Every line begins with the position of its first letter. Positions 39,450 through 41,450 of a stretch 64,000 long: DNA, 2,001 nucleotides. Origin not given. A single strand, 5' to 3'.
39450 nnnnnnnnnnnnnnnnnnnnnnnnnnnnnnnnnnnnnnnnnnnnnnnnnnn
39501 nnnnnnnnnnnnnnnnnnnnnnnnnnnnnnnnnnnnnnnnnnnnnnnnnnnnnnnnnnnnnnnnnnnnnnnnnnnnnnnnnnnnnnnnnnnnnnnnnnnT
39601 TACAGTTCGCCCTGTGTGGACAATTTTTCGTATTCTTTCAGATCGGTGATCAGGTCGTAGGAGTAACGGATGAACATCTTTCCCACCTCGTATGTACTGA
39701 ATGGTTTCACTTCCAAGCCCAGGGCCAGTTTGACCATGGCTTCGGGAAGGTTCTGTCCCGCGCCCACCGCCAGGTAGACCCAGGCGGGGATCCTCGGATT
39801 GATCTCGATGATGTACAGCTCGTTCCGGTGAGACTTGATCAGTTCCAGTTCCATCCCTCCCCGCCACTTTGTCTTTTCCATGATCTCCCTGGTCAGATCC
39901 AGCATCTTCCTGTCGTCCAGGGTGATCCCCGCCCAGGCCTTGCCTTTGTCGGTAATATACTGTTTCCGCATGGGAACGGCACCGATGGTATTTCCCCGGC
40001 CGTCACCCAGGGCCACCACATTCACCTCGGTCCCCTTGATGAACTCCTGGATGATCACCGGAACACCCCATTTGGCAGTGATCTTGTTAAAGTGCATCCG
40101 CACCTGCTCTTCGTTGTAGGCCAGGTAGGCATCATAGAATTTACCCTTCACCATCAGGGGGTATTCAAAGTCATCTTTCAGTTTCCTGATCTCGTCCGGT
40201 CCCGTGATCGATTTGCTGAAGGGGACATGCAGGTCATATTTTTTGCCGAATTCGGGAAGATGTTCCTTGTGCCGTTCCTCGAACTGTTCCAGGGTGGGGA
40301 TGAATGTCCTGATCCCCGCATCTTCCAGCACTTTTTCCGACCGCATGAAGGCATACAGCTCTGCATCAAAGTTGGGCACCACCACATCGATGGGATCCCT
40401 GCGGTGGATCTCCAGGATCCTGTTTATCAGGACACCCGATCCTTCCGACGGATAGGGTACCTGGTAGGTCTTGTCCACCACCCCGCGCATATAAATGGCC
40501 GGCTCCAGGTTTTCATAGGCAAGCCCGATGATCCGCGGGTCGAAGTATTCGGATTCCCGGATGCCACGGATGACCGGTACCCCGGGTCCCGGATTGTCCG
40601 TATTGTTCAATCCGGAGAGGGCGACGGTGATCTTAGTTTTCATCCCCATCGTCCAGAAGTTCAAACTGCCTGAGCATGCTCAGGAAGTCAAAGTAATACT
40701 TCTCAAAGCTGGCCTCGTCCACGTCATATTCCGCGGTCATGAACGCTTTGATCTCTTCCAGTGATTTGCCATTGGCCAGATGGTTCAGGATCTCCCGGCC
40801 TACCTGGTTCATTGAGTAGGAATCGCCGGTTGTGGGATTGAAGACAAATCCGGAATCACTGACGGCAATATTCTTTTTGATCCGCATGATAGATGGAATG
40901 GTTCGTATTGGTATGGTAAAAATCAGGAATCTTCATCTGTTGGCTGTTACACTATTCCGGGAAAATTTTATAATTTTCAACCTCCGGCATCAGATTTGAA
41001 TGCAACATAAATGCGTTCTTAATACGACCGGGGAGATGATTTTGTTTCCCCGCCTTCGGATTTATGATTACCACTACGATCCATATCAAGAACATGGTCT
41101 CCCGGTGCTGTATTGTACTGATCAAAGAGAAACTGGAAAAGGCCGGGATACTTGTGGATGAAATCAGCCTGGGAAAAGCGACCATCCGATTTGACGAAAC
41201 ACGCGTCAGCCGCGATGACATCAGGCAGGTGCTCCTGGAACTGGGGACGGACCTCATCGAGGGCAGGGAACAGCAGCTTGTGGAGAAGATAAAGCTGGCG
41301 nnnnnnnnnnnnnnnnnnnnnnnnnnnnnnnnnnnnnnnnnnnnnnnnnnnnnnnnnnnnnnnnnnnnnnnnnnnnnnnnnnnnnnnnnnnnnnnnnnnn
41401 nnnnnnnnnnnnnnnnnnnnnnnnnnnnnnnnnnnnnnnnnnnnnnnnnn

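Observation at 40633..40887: Stand-alone PqqD-like protein with an acidic C-terminal tail, translationally coupled to an ATP-grasp ligase: carrier or substrate rather than RiPP chaperone?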

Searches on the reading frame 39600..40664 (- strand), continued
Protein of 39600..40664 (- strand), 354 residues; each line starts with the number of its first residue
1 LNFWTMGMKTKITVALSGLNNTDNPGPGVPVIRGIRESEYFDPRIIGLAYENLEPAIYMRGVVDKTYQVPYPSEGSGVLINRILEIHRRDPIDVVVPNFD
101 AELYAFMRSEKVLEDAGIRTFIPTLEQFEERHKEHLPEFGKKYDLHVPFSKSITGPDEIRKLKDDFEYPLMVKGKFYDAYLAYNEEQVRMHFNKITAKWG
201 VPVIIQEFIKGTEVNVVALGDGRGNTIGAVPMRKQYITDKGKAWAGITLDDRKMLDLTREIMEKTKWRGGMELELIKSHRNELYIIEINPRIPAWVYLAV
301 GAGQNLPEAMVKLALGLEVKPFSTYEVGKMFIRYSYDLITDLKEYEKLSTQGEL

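Call 90: find_encoding_contigs(protein=P0473, flank=8000, max_places=1)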
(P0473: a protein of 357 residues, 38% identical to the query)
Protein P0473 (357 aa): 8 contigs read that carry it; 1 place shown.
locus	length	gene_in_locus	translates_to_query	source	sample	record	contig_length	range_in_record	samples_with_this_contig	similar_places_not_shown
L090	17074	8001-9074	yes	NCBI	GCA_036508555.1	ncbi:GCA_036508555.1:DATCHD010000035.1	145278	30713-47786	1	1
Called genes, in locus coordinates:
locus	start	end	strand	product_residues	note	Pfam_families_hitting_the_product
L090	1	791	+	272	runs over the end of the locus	PF01618:MotA_ExbB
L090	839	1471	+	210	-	PF02472:ExbD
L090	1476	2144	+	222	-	PF02472:ExbD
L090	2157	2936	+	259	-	-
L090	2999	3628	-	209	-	PF00081:Sod_Fe_N, PF02777:Sod_Fe_C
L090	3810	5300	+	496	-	PF02446:Glyco_hydro_77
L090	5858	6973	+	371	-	PF06580:His_kinase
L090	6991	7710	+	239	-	PF00072:Response_reg, PF04397:LytTR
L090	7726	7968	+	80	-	PF05402:PqqD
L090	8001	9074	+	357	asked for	PF02655:ATP-grasp_3, PF15632:ATPgrasp_Ter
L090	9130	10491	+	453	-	PF00278:Orn_DAP_Arg_deC, PF02784:Orn_Arg_deC_N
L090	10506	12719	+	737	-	PF03253:UT, PF01551:Peptidase_M23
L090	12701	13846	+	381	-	-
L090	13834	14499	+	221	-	PF13174:TPR_6 (faint), PF13431:TPR_17 (faint), PF24575:TPR_Slam (faint), PF13181:TPR_8 (faint), PF13424:TPR_12 (faint), PF07719:TPR_2 (faint), PF23914:TPR_CcmH_CycH (weak), PF14559:TPR_19 (weak), +5 more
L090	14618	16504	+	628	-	PF00246:Peptidase_M14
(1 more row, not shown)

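Call 93: search_protein_families(library=pfam, proteins=[L051:9142-10002:+], max_evalue=0.001)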
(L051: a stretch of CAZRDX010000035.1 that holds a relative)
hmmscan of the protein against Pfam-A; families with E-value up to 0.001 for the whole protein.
L051:9142-10002:+ (286 aa): 3 families
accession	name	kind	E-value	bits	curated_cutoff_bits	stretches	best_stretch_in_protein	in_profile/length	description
PF14358.11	DUF4405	-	1.9e-16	60.8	26.7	1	12-79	1-66/66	Domain of unknown function (DUF4405)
PF01292.26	Ni_hydr_CYTB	-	0.00022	21.5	30.1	1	8-91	98-177/179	Prokaryotic cytochrome b561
PF01476.26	LysM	-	0.00071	19.9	20.9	0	230-246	8-24/43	LysM domain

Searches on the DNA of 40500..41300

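Call 21: search_rna_families(source=window, start=40500, end=41300, threshold=evalue, max_evalue=1)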
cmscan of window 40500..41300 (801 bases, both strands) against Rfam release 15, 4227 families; matches with E-value up to 1: 1.
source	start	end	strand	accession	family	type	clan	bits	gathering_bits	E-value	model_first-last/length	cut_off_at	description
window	41117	41169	+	RF00608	SNORD99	Gene; snRNA; snoRNA; CD-box;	CL00064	19.1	60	0.59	1-74/74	no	Small nucleolar RNA SNORD99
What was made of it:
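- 40945..40978 (-): Conserved non-coding motif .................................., 58-91 nt upstream of the PqqD start. Likely an operator or promoter. No Rfam hit (call 21).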
